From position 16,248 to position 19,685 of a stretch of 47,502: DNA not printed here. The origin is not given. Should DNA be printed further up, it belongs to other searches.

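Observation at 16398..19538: HydB/NuoF-like subunit fused in-frame to a GltD/NfnB-like NAD(P)H-flavoprotein module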

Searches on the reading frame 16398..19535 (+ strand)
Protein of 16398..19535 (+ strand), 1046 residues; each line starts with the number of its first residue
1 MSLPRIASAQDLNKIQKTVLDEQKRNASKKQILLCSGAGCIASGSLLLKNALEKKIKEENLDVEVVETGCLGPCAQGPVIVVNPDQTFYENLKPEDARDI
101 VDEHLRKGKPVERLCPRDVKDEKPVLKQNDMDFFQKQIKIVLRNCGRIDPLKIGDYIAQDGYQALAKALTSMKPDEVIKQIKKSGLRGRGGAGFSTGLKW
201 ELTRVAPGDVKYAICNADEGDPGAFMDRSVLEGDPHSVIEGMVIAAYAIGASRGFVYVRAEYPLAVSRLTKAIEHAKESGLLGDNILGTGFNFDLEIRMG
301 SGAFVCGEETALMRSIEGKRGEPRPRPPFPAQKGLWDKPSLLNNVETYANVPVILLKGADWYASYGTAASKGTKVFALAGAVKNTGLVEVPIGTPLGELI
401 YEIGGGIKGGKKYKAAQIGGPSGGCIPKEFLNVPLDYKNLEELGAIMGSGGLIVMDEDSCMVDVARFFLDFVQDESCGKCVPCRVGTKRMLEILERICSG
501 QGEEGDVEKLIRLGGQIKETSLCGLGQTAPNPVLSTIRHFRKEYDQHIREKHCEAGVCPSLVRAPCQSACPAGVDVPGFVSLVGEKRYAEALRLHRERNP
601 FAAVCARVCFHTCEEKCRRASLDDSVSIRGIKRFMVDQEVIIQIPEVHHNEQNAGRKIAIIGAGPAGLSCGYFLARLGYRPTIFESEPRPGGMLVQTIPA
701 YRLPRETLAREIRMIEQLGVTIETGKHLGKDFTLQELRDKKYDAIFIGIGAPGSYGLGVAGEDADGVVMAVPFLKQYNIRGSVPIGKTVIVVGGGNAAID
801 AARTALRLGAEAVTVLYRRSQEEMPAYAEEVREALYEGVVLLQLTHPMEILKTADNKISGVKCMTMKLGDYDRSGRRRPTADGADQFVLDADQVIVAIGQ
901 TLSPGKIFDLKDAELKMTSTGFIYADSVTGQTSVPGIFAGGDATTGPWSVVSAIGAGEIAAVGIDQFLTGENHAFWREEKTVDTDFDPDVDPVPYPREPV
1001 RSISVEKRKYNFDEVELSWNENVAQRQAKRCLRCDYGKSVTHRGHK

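Call 4: search_protein_families(library=pfam, proteins=[window:16398-19535:+])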
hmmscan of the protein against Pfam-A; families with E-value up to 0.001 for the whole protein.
window:16398-19535:+ (1046 aa): 16 families
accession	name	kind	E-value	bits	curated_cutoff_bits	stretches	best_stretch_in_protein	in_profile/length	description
PF01512.22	Complex1_51K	-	2.1e-45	154.7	31.2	1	181-352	1-149/150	Nuo51 FMN-binding domain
PF10589.14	NADH_4Fe-4S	-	9.7e-35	118.8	23.5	1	463-547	1-85/85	NADH-ubiquinone oxidoreductase-F iron-sulfur binding region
PF07992.20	Pyr_redox_2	-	2.7e-30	106.2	26.1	1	657-957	2-291/291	Pyridine nucleotide-disulphide oxidoreductase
PF14691.11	Fer4_20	-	1.1e-20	73.9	25.8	1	550-639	16-108/113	Dihydroprymidine dehydrogenase domain II, 4Fe-4S cluster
PF13738.12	Pyr_redox_3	-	4.8e-11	42.9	30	1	786-941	164-305/305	Pyridine nucleotide-disulphide oxidoreductase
PF00070.33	Pyr_redox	-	1.2e-10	42.2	22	1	657-691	1-35/82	Pyridine nucleotide-disulphide oxidoreductase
PF13450.12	NAD_binding_8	-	3.4e-09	37.3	21.9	1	660-693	1-34/68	NAD(P)-binding Rossmann-like domain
PF01257.25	2Fe-2S_thioredx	-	3.8e-09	37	24.8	1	26-103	62-143/145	Thioredoxin-like [2Fe-2S] ferredoxin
PF10531.15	SLBB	-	1.8e-08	34.5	27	1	376-424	2-53/55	SLBB domain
PF01266.30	DAO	-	1.6e-06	28.4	27.9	1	657-692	1-37/353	FAD dependent oxidoreductase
PF12831.13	FAD_oxidored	-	1.6e-06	28.2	27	0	658-697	2-41/416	FAD dependent oxidoreductase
PF01262.27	AlaDh_PNT_C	-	2.7e-05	24.1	23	0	781-821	21-62/214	Alanine dehydrogenase/PNT, C-terminal domain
PF01134.28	GIDA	-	9.1e-05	22.1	22.1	0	658-689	2-33/391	Glucose inhibited division protein A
PF01946.23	Thi4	-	0.0002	21.1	26.2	0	656-692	18-55/235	Thi4 family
PF00890.30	FAD_binding_2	-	0.00022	21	20.4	0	658-692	2-36/414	FAD binding domain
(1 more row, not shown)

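Call 5: find_homologous_proteins(query=window:16398-19535:+, max_evalue=1e-20)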
Query window:16398-19535:+ (1046 aa): 8000 proteins with E <= 1e-20 among 8000 candidates; the best 120 are listed.
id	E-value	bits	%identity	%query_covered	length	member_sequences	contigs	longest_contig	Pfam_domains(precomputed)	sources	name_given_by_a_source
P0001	0.0e+0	2400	100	100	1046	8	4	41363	PF13450.13,PF07992.21,PF00070.34,PF01257.26,PF12831.14,PF10531.16,PF01266.31,PF10589.15,PF14691.12,PF13738.13,PF01262.28,PF01512.23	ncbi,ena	-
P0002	0.0e+0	2255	93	100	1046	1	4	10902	PF13450.13,PF07992.21,PF00070.34,PF03486.21,PF01257.26,PF01134.29,PF12831.14,PF10531.16,PF01266.31,PF10589.15,PF01593.31,PF14691.12,PF00890.31,PF13738.13,PF01262.28,PF01512.23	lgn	-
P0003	0.0e+0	2189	90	100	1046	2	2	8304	PF13450.13,PF07992.21,PF00070.34,PF01257.26,PF01134.29,PF12831.14,PF01946.24,PF10531.16,PF01266.31,PF10589.15,PF14691.12,PF00890.31,PF13738.13,PF01262.28,PF01512.23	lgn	-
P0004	0.0e+0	2176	89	100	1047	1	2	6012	PF13450.13,PF07992.21,PF00070.34,PF01257.26,PF12831.14,PF01946.24,PF10531.16,PF01266.31,PF10589.15,PF14691.12,PF13738.13,PF01262.28,PF01512.23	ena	-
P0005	0.0e+0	2140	88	99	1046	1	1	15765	PF13450.13,PF07992.21,PF00070.34,PF01257.26,PF12831.14,PF10531.16,PF01266.31,PF10589.15,PF01593.31,PF14691.12,PF00890.31,PF13738.13,PF01262.28,PF01512.23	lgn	-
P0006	0.0e+0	2135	88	100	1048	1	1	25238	PF13450.13,PF07992.21,PF00070.34,PF01257.26,PF01134.29,PF12831.14,PF10531.16,PF01266.31,PF10589.15,PF14691.12,PF13738.13,PF01262.28,PF01512.23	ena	-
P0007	0.0e+0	2134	87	100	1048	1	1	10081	PF13450.13,PF07992.21,PF00070.34,PF01257.26,PF01134.29,PF12831.14,PF01946.24,PF10531.16,PF01266.31,PF10589.15,PF14691.12,PF00890.31,PF13738.13,PF01262.28,PF01512.23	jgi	jgi:NADH-quinone oxidoreductase subunit F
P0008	0.0e+0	2132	88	100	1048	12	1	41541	PF13450.13,PF07992.21,PF00070.34,PF01257.26,PF01134.29,PF12831.14,PF10531.16,PF01266.31,PF10589.15,PF14691.12,PF13738.13,PF01262.28,PF01512.23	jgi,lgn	jgi:NADH-quinone oxidoreductase subunit F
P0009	0.0e+0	2128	87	100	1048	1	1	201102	PF13450.13,PF07992.21,PF00070.34,PF01257.26,PF01134.29,PF12831.14,PF10531.16,PF01266.31,PF10589.15,PF14691.12,PF00890.31,PF13738.13,PF01262.28,PF01512.23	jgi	jgi:NADH-quinone oxidoreductase subunit F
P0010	0.0e+0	2125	87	100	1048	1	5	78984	PF13450.13,PF07992.21,PF00070.34,PF01257.26,PF01134.29,PF12831.14,PF01946.24,PF10531.16,PF01266.31,PF10589.15,PF14691.12,PF13738.13,PF01262.28,PF01512.23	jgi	jgi:NADH-quinone oxidoreductase subunit F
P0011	0.0e+0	2124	87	100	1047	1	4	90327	PF13450.13,PF07992.21,PF00070.34,PF01257.26,PF01134.29,PF12831.14,PF10531.16,PF01266.31,PF10589.15,PF14691.12,PF00890.31,PF13738.13,PF01262.28,PF01512.23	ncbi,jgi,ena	-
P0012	0.0e+0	2122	87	100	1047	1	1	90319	PF13450.13,PF07992.21,PF00070.34,PF01257.26,PF01134.29,PF12831.14,PF10531.16,PF01266.31,PF10589.15,PF14691.12,PF00890.31,PF13738.13,PF01262.28,PF01512.23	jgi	-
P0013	0.0e+0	2120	87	100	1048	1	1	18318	PF13450.13,PF07992.21,PF00070.34,PF01257.26,PF01134.29,PF12831.14,PF01946.24,PF10531.16,PF01266.31,PF10589.15,PF14691.12,PF00890.31,PF13738.13,PF01262.28,PF01512.23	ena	-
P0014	0.0e+0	2120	87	100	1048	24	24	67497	PF13450.13,PF07992.21,PF00070.34,PF01257.26,PF01134.29,PF12831.14,PF01946.24,PF10531.16,PF01266.31,PF10589.15,PF14691.12,PF00890.31,PF13738.13,PF01262.28,PF01512.23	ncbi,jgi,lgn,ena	-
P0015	0.0e+0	2113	87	100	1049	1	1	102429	PF13450.13,PF07992.21,PF00070.34,PF01257.26,PF01134.29,PF12831.14,PF10531.16,PF01266.31,PF10589.15,PF14691.12,PF00890.31,PF13738.13,PF01262.28,PF01512.23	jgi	jgi:NADH-quinone oxidoreductase subunit F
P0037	0.0e+0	1744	73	99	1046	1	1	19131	PF13450.13,PF07992.21,PF00070.34,PF01257.26,PF12831.14,PF10531.16,PF01266.31,PF10589.15,PF14691.12,PF13738.13,PF01262.28,PF01512.23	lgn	-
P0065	0.0e+0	1677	69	100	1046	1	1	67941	PF13450.13,PF07992.21,PF00070.34,PF01257.26,PF12831.14,PF10531.16,PF01266.31,PF10589.15,PF14691.12,PF00890.31,PF13738.13,PF01512.23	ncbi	-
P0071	0.0e+0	1669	69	99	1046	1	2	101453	PF13450.13,PF07992.21,PF00070.34,PF01257.26,PF10531.16,PF01266.31,PF10589.15,PF01593.31,PF14691.12,PF13738.13,PF01262.28,PF01512.23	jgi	jgi:NADH-quinone oxidoreductase subunit F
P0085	0.0e+0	1659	69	99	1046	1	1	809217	PF13450.13,PF07992.21,PF00070.34,PF01257.26,PF01134.29,PF12831.14,PF01946.24,PF10531.16,PF01266.31,PF10589.15,PF14691.12,PF00890.31,PF13738.13,PF01262.28,PF01512.23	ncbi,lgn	-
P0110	0.0e+0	1645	70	97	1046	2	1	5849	PF13450.13,PF07992.21,PF00070.34,PF01257.26,PF01134.29,PF12831.14,PF10531.16,PF01266.31,PF10589.15,PF14691.12,PF13738.13,PF01262.28,PF01512.23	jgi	jgi:NADH-quinone oxidoreductase subunit F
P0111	0.0e+0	1645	68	99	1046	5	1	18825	PF13450.13,PF07992.21,PF00070.34,PF01257.26,PF01134.29,PF12831.14,PF01946.24,PF10531.16,PF01266.31,PF10589.15,PF01593.31,PF14691.12,PF13738.13,PF01262.28,PF01512.23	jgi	jgi:NADH-quinone oxidoreductase subunit F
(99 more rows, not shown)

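Call 6: search_solved_structures(query=window:16398-19535:+, max_evalue=1e-10)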
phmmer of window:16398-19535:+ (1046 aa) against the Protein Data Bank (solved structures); distinct sequences matched with E-value up to 1e-10: 79 (the best 60 are shown).
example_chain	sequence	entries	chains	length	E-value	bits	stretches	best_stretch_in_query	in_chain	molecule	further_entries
7q4v_B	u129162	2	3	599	5e-234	782.8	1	29-564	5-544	Iron hydrogenase HydB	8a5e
7t2r_B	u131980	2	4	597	1.2e-231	774.9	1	30-564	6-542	NiFe hydrogenase subunit B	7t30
8a6t_B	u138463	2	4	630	2.7e-206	690.9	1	5-564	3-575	Electron bifurcating hydrogenase subunit HydB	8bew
9bov_B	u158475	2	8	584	2.5e-202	677.8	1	38-563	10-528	NADH dehydrogenase (Quinone)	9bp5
8oh5_B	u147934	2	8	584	4.5e-202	677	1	37-564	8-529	NAD-reducing hydrogenase subunit HoxF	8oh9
9n5u_B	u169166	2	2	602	4.8e-201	673.6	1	39-566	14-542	NfnB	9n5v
7q4w_B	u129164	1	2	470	1.1e-197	662.4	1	153-564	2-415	Iron hydrogenase HydB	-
9mqx_B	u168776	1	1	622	1.4e-193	648.8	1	6-566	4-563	NADH:ubiquinone oxidoreductase, NADH-binding (51 kD) subunit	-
7p5h_B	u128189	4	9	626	1e-192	646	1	18-562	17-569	Fe-hydrogenase, subunit beta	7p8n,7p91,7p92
6vw7_B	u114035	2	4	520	2.7e-123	416.2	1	48-544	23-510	NAD-dependent formate dehydrogenase beta subunit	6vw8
2fug_1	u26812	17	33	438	4.6e-118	398.8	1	150-552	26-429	NADH-quinone oxidoreductase chain 1 | NADH-QUINONE OXIDOREDUCTASE SUBUNIT 1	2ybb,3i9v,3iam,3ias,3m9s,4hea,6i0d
6hl2_B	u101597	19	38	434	3.6e-113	382.6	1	140-549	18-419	NADH-quinone oxidoreductase subunit F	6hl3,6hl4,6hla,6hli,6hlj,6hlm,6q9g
7q5y_C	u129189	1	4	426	3.8e-113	382.6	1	140-549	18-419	NADH-quinone oxidoreductase subunit F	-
6r7p_B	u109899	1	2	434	9.1e-113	381.3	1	140-549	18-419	NADH-quinone oxidoreductase subunit F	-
6q9c_B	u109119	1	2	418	9.8e-113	381.2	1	140-547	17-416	NADH-quinone oxidoreductase subunit F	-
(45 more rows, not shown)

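Call 41: search_protein_representatives(protein=window:16398-19535:+)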
Query: 1046 residues. Proteins with E-value up to 0.001 (for the whole library): 47998; up to 1e-10: 27166; up to 1e-30: 9106. The best 150 are listed.
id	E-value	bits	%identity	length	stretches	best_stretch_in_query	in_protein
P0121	0.0e+00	1175.1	52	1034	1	6-1036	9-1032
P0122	2.4e-267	906.3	46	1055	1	32-1039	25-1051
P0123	2.3e-255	866.7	56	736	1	28-737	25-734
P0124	3.0e-247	839.8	48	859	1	31-858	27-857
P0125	1.0e-235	801.7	52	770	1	34-754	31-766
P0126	2.1e-235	800.6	56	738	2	25-564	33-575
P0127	1.2e-224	765.0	59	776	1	25-578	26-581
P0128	7.1e-216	735.9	42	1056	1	71-1038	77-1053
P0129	7.7e-211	719.3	58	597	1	29-567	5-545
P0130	2.2e-206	704.5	50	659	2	226-765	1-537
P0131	1.2e-202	692.1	39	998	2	339-1035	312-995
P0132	1.4e-202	691.9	55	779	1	8-560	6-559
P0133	6.5e-200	683.1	55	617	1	39-611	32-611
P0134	1.2e-197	675.6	39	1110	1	36-1036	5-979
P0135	5.5e-197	673.4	57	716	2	4-570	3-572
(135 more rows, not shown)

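Call 42: find_encoding_contigs(protein=P0001, flank=6000, max_places=4)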
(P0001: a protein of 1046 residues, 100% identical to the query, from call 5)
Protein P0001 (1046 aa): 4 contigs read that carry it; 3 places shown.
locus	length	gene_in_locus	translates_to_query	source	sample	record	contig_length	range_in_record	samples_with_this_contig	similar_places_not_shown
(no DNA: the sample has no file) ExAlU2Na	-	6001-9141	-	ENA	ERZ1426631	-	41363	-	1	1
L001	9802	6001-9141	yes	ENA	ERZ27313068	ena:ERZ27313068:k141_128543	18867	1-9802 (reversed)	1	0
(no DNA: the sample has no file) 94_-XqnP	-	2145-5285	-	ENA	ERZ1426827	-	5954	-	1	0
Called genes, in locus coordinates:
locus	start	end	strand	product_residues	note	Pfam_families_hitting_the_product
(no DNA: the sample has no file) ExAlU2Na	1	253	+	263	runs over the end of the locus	PF00072:Response_reg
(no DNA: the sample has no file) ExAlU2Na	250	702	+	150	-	PF00383:dCMP_cyt_deam_1, PF14437:MafB19-deam, PF14439:Bd3614-deam (weak)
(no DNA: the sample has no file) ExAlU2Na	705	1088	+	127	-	PF07883:Cupin_2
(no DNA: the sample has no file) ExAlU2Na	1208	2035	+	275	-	PF00175:NAD_binding_1 (weak), PF10418:DHODB_Fe-S_bind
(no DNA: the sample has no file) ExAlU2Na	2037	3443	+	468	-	PF14691:Fer4_20, PF01262:AlaDh_PNT_C (faint), PF07992:Pyr_redox_2, PF12831:FAD_oxidored (faint), PF13450:NAD_binding_8 (weak), PF13738:Pyr_redox_3 (weak), PF00070:Pyr_redox (weak)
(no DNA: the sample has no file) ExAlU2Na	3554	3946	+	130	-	PF00072:Response_reg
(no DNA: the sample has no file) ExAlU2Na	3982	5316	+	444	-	PF25323:6TM_PilS, PF13581:HATPase_c_2 (weak), PF02518:HATPase_c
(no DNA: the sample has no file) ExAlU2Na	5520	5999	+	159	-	PF01257:2Fe-2S_thioredx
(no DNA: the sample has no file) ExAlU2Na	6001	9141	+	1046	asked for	PF01257:2Fe-2S_thioredx, PF01512:Complex1_51K, PF10531:SLBB, PF10589:NADH_4Fe-4S, PF14691:Fer4_20, PF07992:Pyr_redox_2, PF13450:NAD_binding_8, PF13738:Pyr_redox_3 (weak), +4 more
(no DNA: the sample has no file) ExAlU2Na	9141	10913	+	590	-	PF13510:Fer2_4, PF10588:NADH-G_4Fe-4S_3, PF12838:Fer4_7, PF13183:Fer4_8 (weak), PF22117:Fer4_Nqo3 (weak), PF00037:Fer4 (weak), PF02906:Fe_hyd_lg_C, PF02256:Fe_hyd_SSU, +3 more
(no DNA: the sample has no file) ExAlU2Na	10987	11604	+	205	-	PF06971:Put_DNA-bind_N, PF02629:CoA_binding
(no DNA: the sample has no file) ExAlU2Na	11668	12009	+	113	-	PF02627:CMD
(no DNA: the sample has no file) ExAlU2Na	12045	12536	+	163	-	PF01257:2Fe-2S_thioredx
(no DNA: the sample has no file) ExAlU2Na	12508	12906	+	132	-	-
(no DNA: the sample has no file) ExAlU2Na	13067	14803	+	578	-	PF01512:Complex1_51K, PF10531:SLBB (weak), PF10589:NADH_4Fe-4S, PF00037:Fer4, PF12837:Fer4_6 (weak), PF13237:Fer4_10, PF12838:Fer4_7, PF13187:Fer4_9, +3 more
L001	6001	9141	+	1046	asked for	PF01257:2Fe-2S_thioredx, PF01512:Complex1_51K, PF10531:SLBB, PF10589:NADH_4Fe-4S, PF14691:Fer4_20, PF07992:Pyr_redox_2, PF13450:NAD_binding_8, PF13738:Pyr_redox_3 (weak), +4 more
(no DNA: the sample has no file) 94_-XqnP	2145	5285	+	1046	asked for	PF01257:2Fe-2S_thioredx, PF01512:Complex1_51K, PF10531:SLBB, PF10589:NADH_4Fe-4S, PF14691:Fer4_20, PF07992:Pyr_redox_2, PF13450:NAD_binding_8, PF13738:Pyr_redox_3 (weak), +4 more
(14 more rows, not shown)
